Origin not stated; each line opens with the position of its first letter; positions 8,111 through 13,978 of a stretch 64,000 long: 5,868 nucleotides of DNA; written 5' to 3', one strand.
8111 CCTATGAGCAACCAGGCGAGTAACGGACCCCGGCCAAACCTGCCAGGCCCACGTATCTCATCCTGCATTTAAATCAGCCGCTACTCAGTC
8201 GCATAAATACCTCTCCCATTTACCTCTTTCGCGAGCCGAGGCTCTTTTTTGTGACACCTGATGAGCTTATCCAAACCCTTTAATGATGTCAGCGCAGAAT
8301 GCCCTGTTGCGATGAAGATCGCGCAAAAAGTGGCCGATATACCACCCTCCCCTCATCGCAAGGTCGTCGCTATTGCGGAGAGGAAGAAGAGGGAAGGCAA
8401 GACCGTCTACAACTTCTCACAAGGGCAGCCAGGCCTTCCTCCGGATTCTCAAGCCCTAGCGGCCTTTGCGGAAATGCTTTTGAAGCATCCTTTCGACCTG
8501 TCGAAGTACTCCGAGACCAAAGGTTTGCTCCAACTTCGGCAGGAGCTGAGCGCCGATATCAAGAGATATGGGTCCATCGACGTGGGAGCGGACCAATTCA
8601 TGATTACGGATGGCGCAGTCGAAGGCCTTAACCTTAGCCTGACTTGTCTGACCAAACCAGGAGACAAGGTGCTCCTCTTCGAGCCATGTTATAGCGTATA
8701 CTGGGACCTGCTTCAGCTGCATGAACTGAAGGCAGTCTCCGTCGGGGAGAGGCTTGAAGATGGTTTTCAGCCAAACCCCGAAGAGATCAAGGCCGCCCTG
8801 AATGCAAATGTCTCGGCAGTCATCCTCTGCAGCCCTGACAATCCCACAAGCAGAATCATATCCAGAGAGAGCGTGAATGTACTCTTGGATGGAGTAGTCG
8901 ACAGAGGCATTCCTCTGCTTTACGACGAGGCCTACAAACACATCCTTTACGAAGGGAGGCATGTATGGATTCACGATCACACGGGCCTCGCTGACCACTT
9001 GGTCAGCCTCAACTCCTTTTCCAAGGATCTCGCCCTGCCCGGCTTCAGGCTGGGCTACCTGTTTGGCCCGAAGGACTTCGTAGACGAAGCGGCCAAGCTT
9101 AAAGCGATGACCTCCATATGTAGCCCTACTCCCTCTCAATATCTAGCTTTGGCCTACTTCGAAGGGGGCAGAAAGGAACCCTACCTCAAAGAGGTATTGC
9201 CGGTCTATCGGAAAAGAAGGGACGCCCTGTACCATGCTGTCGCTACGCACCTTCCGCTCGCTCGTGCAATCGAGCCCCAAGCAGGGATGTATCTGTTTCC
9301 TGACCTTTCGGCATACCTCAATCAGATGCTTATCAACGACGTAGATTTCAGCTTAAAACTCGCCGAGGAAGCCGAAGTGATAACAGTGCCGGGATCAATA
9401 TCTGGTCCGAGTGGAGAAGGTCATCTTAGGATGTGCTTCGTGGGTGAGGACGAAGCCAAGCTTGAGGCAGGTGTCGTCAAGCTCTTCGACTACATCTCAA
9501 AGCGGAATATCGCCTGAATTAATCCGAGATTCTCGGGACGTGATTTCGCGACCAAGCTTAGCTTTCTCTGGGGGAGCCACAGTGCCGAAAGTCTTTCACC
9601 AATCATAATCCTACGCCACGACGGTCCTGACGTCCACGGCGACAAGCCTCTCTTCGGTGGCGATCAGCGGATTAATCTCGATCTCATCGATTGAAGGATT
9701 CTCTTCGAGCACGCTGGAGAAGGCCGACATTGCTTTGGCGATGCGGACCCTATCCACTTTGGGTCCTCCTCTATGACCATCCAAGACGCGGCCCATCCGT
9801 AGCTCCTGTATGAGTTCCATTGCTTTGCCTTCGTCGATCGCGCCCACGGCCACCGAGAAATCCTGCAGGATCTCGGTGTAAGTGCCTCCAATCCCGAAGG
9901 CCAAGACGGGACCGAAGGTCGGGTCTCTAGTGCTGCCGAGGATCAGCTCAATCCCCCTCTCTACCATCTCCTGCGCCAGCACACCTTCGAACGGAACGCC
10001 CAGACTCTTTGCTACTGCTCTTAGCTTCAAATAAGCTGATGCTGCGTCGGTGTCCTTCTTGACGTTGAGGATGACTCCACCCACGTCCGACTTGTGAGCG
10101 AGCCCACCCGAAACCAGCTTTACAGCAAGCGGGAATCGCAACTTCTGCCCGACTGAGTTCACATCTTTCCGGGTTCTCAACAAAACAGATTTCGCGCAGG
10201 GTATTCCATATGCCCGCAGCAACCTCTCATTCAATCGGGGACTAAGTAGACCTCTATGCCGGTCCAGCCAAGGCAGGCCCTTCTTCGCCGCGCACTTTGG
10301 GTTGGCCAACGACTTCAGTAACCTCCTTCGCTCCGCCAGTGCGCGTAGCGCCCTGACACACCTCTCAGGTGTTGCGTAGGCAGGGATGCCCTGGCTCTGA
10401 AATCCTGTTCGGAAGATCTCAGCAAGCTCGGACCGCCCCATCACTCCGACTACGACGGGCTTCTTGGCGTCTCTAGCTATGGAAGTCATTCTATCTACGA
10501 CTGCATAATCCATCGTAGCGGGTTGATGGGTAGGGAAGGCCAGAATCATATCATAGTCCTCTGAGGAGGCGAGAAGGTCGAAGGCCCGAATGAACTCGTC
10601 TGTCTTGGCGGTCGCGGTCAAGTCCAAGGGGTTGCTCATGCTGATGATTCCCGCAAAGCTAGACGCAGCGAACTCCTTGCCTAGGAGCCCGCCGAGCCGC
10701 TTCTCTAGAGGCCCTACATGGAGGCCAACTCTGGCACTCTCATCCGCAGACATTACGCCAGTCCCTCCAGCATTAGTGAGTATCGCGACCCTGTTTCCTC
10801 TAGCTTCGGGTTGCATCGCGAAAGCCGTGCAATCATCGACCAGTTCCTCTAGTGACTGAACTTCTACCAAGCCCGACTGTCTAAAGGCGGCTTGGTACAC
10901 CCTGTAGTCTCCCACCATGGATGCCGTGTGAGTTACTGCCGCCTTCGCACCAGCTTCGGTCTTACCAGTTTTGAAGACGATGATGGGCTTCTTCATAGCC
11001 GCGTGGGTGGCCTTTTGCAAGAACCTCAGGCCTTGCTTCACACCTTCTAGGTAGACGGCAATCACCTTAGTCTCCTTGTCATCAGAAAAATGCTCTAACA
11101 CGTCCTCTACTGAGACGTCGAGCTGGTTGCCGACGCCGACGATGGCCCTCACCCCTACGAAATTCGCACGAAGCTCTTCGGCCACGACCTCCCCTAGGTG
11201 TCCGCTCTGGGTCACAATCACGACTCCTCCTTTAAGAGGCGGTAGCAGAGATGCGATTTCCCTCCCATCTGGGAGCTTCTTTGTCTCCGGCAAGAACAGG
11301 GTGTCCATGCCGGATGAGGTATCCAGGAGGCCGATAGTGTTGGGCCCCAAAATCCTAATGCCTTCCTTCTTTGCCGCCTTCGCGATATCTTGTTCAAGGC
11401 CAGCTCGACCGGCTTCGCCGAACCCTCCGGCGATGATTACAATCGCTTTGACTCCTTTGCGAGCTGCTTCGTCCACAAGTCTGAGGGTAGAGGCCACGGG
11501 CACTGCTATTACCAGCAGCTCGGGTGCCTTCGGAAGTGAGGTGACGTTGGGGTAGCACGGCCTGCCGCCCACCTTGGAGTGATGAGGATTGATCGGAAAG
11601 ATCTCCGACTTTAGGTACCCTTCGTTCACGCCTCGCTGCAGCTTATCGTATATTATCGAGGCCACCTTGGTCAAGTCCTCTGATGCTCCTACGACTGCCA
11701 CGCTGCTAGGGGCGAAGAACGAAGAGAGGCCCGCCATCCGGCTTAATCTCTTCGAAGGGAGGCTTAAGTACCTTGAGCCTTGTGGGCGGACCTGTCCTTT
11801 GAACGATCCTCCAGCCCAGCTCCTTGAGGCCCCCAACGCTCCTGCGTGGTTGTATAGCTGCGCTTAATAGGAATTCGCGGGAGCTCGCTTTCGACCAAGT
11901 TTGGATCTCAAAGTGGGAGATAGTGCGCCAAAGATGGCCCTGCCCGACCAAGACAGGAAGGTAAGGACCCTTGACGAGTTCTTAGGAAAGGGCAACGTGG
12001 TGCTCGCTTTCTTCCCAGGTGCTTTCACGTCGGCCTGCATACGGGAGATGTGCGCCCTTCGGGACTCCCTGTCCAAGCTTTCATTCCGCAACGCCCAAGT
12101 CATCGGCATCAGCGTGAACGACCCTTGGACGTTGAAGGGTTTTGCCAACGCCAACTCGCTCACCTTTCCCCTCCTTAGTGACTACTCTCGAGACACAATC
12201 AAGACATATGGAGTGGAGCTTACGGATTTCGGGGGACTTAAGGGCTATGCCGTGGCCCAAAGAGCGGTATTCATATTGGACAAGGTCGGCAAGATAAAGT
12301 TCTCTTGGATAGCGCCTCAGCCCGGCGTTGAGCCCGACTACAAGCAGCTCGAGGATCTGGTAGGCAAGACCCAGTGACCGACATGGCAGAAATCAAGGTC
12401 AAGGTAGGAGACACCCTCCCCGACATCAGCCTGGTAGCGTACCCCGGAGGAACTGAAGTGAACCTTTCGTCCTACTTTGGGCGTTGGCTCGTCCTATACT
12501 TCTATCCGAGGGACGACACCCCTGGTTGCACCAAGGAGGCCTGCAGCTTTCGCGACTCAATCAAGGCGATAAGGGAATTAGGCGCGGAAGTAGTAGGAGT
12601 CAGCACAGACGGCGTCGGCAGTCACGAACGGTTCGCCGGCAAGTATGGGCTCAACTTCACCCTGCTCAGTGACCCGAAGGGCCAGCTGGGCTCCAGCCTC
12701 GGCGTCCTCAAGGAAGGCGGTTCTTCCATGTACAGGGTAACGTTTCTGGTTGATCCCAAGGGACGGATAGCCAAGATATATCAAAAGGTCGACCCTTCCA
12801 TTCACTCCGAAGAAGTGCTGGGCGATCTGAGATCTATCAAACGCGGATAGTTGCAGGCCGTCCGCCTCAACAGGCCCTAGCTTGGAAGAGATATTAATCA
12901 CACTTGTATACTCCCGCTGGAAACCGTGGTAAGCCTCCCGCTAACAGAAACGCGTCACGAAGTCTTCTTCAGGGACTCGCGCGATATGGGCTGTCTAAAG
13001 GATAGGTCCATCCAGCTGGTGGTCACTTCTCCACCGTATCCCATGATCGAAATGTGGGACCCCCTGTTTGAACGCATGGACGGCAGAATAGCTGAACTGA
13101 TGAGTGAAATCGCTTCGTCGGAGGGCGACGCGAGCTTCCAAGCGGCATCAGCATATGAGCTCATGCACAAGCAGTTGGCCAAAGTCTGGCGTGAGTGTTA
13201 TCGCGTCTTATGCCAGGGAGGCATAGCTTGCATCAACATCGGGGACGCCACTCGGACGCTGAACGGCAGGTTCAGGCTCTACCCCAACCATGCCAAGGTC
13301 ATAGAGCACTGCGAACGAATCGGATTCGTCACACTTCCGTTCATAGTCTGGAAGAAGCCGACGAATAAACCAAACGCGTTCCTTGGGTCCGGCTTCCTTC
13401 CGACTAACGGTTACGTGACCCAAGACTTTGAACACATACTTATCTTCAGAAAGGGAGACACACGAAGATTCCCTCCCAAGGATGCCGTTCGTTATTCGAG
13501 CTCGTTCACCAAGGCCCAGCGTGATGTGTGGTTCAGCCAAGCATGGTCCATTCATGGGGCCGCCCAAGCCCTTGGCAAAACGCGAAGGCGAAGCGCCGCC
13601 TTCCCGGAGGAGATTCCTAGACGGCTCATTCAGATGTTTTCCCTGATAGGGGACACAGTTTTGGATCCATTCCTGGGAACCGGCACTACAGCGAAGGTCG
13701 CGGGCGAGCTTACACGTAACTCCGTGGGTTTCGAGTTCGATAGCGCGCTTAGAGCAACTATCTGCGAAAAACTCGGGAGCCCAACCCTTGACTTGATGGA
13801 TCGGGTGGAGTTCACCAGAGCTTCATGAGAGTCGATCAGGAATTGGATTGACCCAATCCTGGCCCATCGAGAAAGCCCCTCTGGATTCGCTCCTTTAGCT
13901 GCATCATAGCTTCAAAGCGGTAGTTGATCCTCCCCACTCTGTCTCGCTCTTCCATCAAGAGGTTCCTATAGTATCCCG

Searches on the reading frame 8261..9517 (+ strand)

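Call 50: search_protein_families(library=pfam, proteins=[window:8261-9517:+], max_evalue=0.00001)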
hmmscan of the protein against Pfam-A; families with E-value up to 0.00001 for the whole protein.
window:8261-9517:+ (418 aa): 1 family
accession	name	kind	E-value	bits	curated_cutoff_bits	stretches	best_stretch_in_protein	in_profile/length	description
PF00155.27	Aminotran_1_2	-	5.1e-47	161.2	19.7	1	49-405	3-358/361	Aminotransferase class I and II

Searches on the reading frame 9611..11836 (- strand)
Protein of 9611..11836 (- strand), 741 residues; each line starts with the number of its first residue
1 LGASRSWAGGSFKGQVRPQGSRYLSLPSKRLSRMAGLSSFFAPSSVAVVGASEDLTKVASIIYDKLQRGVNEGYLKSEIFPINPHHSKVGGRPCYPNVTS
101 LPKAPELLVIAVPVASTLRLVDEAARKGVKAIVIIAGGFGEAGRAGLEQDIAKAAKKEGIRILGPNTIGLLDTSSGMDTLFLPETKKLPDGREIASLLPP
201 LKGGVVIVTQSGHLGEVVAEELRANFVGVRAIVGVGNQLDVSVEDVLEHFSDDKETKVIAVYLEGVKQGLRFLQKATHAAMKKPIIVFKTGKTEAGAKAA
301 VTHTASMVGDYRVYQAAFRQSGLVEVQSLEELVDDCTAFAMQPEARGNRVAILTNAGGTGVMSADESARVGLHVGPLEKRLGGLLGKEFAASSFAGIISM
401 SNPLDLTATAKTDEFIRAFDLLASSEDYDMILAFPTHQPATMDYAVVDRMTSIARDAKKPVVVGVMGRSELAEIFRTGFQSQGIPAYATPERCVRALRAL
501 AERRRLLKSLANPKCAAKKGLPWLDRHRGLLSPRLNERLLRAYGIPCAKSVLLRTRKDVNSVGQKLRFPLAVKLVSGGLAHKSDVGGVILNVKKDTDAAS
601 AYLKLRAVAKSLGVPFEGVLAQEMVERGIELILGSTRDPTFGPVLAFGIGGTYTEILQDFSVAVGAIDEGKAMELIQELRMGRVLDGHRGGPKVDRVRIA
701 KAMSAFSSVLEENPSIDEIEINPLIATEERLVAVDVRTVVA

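Call 50: search_protein_families(library=pfam, proteins=[window:9611-11836:-], max_evalue=0.00001)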
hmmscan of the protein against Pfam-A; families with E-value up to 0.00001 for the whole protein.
window:9611-11836:- (741 aa): 4 families
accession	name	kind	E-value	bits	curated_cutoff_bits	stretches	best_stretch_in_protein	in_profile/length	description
PF13549.11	ATP-grasp_5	-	4e-58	196.8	27.6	1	524-739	3-220/221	ATP-grasp domain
PF13607.11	Succ_CoA_lig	-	8e-46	155.7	27.4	1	202-338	1-137/138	Succinyl-CoA ligase like flavodoxin domain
PF13380.12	CoA_binding_2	-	6e-22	78.7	22.8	1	45-170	2-113/116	CoA binding domain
PF02629.25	CoA_binding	-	2.7e-10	41.3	22.3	1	43-136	3-95/97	CoA binding domain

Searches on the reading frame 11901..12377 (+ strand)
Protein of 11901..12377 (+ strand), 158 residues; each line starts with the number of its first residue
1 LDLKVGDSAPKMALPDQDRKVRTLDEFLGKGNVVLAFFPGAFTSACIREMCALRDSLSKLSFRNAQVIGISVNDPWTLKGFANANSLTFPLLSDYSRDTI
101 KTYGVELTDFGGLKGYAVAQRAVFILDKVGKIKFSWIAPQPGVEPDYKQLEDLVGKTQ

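Call 51: search_protein_families(library=pfam, proteins=[window:11901-12377:+], max_evalue=0.00001)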
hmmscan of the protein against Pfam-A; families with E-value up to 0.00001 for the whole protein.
window:11901-12377:+ (158 aa): 2 families
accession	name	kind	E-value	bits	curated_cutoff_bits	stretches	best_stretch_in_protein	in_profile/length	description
PF00578.27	AhpC-TSA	-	2.3e-30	105.5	26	1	5-134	1-123/124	AhpC/TSA family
PF08534.16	Redoxin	-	8.8e-21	74.7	26.6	1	4-148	1-145/148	Redoxin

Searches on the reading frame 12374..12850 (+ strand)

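Call 51: search_protein_families(library=pfam, proteins=[window:12374-12850:+], max_evalue=0.00001)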
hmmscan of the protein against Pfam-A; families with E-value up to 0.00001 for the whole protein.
window:12374-12850:+ (158 aa): 2 families
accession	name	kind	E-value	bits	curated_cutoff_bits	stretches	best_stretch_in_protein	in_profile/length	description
PF00578.27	AhpC-TSA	-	3.3e-36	124.4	26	1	11-134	1-123/124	AhpC/TSA family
PF08534.16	Redoxin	-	4.5e-24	85.4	26.6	1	10-142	1-139/148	Redoxin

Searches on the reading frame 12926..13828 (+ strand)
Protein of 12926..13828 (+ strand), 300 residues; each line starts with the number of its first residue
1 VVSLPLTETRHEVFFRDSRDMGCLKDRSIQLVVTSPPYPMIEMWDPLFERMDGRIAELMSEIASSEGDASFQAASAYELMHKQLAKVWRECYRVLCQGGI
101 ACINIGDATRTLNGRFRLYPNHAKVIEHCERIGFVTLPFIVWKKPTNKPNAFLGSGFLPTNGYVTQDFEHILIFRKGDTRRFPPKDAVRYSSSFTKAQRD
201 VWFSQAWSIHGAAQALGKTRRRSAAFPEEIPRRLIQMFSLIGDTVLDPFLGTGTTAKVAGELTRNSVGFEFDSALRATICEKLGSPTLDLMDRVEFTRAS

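Call 50: search_protein_families(library=pfam, proteins=[window:12926-13828:+], max_evalue=0.00001)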
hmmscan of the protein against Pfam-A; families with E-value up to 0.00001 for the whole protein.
window:12926-13828:+ (300 aa): 1 family
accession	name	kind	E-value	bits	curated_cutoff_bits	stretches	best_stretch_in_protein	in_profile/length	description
PF01555.25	N6_N4_Mtase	-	1.9e-40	139.6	26.7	1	29-273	1-213/221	DNA methylase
